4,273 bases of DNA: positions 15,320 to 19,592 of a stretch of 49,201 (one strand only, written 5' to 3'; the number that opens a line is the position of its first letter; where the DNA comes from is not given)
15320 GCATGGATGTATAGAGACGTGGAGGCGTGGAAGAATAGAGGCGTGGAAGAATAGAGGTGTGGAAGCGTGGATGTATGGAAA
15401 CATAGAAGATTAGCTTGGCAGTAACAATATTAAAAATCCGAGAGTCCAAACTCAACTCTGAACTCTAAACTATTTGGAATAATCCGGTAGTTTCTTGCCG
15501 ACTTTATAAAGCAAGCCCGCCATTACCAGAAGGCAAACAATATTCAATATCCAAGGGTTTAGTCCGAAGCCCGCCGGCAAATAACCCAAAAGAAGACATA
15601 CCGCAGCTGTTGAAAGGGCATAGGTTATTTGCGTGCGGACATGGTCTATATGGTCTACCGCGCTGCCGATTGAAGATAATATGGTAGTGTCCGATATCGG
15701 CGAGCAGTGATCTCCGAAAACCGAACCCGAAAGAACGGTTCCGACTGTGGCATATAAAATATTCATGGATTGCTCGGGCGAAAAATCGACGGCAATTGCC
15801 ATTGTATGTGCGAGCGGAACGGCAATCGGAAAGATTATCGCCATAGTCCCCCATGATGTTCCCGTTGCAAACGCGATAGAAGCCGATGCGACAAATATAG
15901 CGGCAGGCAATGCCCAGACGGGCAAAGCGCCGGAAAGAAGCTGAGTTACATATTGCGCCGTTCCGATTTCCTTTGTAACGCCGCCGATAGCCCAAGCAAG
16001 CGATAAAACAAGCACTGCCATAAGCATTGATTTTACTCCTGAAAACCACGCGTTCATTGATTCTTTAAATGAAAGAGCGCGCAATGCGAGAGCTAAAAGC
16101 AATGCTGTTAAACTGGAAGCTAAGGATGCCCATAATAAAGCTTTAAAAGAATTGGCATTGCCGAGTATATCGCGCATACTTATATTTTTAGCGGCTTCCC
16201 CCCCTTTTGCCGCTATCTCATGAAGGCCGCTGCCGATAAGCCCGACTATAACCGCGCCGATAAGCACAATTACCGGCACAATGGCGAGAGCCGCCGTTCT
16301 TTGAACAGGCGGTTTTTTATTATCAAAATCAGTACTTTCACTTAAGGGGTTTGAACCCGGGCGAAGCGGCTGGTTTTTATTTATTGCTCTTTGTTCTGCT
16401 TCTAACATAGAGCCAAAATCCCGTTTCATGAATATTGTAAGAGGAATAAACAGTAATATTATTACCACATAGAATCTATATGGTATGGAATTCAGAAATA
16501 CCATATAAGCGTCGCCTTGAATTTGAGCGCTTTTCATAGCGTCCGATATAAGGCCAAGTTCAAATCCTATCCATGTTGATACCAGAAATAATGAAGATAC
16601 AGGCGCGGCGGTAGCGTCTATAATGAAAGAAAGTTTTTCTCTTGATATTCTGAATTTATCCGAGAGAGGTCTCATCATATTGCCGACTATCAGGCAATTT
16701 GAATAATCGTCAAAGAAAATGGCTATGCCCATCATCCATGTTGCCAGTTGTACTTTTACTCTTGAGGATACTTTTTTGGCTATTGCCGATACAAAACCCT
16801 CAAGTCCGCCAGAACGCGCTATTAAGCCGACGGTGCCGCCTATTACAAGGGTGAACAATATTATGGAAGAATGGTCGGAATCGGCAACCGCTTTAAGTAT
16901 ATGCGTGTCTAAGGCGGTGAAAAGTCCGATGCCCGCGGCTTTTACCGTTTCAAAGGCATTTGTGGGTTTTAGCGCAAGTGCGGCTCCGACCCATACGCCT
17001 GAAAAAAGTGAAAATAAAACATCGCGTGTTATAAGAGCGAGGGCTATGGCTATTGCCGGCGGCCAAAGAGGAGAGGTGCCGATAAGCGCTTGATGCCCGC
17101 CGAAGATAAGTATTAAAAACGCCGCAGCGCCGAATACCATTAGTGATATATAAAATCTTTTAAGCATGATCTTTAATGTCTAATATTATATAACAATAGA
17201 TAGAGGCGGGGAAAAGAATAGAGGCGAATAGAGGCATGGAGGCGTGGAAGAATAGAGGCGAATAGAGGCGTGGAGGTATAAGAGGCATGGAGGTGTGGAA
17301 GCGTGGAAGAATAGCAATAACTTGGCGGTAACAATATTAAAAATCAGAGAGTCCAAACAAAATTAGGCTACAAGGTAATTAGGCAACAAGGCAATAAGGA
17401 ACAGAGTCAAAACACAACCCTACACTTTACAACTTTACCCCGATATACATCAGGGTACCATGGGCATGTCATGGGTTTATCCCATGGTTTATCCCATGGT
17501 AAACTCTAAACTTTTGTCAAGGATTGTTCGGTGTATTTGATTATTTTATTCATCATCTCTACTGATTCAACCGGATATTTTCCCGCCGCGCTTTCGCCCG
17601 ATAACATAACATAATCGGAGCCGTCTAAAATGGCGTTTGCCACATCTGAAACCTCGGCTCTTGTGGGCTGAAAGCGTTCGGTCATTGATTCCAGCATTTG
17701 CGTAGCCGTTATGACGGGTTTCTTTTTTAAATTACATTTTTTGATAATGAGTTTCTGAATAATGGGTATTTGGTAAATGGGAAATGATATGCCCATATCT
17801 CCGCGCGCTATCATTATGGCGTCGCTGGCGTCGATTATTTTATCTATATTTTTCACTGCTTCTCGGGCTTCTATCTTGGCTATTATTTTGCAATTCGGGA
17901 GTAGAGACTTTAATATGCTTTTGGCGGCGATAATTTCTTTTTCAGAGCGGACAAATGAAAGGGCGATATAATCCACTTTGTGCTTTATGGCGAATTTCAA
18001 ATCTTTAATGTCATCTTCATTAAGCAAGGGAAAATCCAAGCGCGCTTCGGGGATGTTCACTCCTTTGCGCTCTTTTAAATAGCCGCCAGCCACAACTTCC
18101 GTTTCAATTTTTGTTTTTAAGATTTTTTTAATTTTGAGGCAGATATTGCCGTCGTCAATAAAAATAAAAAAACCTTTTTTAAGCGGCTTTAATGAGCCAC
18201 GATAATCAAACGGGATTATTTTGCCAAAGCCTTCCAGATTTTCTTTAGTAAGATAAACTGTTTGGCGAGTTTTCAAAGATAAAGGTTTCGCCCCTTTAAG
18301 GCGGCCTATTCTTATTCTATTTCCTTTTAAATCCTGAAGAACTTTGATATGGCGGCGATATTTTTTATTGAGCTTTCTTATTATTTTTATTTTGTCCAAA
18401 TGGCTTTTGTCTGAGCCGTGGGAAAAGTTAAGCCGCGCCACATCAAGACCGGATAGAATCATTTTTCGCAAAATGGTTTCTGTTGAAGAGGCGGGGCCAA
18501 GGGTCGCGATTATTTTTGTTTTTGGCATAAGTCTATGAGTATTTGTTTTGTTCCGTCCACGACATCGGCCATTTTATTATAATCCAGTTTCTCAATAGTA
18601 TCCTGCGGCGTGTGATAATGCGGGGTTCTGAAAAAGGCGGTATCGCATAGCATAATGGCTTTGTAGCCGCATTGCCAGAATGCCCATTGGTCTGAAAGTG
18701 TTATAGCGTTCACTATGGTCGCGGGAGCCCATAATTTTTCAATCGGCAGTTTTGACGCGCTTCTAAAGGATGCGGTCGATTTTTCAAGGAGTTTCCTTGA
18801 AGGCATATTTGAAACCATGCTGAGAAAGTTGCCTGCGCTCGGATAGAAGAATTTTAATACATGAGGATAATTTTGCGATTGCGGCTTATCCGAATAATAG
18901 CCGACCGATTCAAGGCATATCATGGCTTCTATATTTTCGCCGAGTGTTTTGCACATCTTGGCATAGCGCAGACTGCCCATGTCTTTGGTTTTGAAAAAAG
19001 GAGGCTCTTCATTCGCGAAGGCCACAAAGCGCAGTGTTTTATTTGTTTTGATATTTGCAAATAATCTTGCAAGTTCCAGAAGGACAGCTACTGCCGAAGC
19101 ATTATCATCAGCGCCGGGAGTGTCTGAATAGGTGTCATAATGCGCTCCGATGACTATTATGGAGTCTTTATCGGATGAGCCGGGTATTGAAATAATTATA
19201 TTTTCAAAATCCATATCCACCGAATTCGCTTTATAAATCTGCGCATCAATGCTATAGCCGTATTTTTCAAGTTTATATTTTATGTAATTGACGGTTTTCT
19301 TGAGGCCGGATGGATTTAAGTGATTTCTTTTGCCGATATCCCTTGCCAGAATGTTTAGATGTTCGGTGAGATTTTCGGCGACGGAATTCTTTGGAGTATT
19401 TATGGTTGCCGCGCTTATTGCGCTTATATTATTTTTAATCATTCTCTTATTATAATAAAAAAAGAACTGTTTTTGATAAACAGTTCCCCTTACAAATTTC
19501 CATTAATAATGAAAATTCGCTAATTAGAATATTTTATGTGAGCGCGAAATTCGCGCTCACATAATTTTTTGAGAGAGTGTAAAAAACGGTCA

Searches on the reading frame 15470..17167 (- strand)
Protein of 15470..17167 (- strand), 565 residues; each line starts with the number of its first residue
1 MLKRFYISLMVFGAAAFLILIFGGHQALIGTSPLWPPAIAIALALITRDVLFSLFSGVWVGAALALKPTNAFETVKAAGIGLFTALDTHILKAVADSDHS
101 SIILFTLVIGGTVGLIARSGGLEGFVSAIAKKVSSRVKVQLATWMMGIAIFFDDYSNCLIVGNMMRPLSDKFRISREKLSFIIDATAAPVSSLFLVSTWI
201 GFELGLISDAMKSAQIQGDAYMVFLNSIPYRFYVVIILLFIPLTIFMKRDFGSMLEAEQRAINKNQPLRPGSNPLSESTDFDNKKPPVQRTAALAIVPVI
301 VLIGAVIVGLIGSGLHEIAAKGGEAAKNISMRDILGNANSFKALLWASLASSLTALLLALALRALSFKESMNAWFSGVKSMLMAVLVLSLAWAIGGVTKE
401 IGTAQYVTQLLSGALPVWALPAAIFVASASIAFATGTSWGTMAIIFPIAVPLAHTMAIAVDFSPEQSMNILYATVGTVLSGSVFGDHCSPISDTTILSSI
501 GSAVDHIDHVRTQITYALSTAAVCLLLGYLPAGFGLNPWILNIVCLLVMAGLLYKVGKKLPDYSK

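Call 8: search_protein_families(library=pfam, proteins=[window:15470-17167:-], max_evalue=0.001)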
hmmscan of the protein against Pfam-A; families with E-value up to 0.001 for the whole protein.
window:15470-17167:- (565 aa): 2 families
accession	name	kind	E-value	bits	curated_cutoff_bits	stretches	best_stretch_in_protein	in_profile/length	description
PF03553.21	Na_H_antiporter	-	3.6e-58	197.7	23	2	194-530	5-299/303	Na+/H+ antiporter family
PF03606.21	DcuC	-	1.9e-06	27.1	23.1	1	95-459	71-398/461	C4-dicarboxylate anaerobic carrier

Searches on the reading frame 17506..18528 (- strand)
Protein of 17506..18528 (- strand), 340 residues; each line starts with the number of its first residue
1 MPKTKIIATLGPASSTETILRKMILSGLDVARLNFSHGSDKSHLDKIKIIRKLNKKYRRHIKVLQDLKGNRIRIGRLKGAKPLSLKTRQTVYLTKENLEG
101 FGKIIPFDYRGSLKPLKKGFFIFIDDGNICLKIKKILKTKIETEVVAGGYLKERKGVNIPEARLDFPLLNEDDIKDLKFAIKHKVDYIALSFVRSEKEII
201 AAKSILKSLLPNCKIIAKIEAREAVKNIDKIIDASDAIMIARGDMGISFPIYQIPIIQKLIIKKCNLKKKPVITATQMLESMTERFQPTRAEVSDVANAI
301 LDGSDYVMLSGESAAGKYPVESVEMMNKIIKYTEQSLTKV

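Call 8: search_protein_families(library=pfam, proteins=[window:17506-18528:-], max_evalue=0.001)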
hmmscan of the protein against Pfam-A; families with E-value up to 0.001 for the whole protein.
window:17506-18528:- (340 aa): 1 family
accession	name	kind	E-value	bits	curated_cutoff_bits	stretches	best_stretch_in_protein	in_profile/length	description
PF00224.27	PK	-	3e-111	372.1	30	1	2-323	2-328/328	Pyruvate kinase, barrel domain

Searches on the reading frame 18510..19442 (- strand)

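Call 8: search_protein_families(library=pfam, proteins=[window:18510-19442:-], max_evalue=0.001)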
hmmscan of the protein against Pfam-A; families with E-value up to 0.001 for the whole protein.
window:18510-19442:- (310 aa): 1 family
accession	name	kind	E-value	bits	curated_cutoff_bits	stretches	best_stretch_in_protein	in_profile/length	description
PF04389.22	Peptidase_M28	-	2.4e-28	99.6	21.3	1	81-296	1-187/193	Peptidase family M28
